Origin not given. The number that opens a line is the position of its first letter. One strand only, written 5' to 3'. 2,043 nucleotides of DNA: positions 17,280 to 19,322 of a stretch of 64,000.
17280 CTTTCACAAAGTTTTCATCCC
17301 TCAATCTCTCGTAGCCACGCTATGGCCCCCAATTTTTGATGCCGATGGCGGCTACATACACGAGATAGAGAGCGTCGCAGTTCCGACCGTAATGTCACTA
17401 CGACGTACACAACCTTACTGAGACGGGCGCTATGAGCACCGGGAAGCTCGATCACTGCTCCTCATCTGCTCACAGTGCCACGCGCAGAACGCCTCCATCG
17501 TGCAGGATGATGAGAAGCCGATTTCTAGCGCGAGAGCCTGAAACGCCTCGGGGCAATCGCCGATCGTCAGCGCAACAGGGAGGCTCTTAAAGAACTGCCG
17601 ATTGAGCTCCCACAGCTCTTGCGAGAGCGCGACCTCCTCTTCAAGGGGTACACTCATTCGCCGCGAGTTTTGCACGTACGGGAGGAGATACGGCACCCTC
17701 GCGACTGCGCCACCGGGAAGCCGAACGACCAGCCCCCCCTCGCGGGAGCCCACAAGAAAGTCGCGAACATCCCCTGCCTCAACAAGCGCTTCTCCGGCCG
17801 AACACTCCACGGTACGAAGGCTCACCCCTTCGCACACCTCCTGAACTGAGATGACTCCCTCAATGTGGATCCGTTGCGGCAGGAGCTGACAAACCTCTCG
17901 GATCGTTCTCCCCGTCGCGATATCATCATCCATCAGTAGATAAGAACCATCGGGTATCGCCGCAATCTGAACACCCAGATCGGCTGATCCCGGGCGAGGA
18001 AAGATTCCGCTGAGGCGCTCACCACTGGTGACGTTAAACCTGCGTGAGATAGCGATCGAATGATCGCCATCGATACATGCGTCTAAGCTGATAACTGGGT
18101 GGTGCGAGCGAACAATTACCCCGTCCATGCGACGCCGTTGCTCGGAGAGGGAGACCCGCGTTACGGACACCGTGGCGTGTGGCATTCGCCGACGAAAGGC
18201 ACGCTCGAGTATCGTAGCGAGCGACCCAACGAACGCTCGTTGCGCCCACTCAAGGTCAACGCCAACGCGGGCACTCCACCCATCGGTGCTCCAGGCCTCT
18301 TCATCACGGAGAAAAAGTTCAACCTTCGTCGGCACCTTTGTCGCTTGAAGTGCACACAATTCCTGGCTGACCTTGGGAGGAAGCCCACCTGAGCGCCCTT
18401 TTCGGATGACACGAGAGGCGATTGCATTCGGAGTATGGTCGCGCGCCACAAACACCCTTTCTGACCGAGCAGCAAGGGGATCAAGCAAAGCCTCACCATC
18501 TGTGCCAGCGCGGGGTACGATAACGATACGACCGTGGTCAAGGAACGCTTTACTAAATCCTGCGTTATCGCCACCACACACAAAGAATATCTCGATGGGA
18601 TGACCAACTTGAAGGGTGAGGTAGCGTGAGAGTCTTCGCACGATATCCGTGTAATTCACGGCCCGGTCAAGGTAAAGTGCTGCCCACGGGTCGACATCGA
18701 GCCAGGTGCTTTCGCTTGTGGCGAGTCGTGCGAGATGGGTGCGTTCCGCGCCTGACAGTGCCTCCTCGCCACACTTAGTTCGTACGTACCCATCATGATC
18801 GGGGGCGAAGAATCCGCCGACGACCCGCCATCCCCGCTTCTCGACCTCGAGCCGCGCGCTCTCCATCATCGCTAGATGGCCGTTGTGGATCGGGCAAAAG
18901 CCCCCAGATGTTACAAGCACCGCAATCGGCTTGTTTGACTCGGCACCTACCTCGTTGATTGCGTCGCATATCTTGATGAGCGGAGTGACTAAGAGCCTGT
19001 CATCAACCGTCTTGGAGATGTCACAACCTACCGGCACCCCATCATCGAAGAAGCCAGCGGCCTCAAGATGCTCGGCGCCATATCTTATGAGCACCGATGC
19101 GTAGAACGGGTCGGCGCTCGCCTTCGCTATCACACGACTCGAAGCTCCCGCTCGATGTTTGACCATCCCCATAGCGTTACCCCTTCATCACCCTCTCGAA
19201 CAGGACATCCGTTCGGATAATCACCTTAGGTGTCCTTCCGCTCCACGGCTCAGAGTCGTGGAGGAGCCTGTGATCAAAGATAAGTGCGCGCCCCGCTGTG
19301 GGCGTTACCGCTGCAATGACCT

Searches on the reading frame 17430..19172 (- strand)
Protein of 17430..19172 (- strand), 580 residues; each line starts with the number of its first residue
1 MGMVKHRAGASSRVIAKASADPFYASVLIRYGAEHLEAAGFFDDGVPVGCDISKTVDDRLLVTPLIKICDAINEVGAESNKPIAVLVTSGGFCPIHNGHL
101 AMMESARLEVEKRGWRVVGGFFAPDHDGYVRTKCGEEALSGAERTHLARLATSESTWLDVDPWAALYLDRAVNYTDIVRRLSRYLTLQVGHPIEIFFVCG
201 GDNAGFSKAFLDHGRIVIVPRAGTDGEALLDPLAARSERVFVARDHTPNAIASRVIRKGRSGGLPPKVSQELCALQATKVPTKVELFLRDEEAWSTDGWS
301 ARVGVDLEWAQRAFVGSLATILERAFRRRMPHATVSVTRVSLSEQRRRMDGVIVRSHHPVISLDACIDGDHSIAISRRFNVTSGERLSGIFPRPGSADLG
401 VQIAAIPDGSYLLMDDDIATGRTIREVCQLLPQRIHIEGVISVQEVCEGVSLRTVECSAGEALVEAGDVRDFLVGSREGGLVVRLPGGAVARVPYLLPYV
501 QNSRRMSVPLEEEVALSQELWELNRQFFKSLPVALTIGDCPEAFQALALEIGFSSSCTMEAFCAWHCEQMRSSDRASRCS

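Call 55: search_protein_families(library=pfam, proteins=[window:17430-19172:-], max_evalue=0.001)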
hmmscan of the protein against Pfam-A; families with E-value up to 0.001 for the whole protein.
window:17430-19172:- (580 aa): 1 family
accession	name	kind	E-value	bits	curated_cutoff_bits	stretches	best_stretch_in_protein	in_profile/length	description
PF01467.32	CTP_transf_like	-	6.8e-05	23.5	21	1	88-203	2-90/133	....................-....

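Call 60: search_protein_families(library=padloc, proteins=[window:17430-19172:-], max_evalue=0.01)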
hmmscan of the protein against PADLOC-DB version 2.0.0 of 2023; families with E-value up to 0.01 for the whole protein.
window:17430-19172:- (580 aa): 0 families
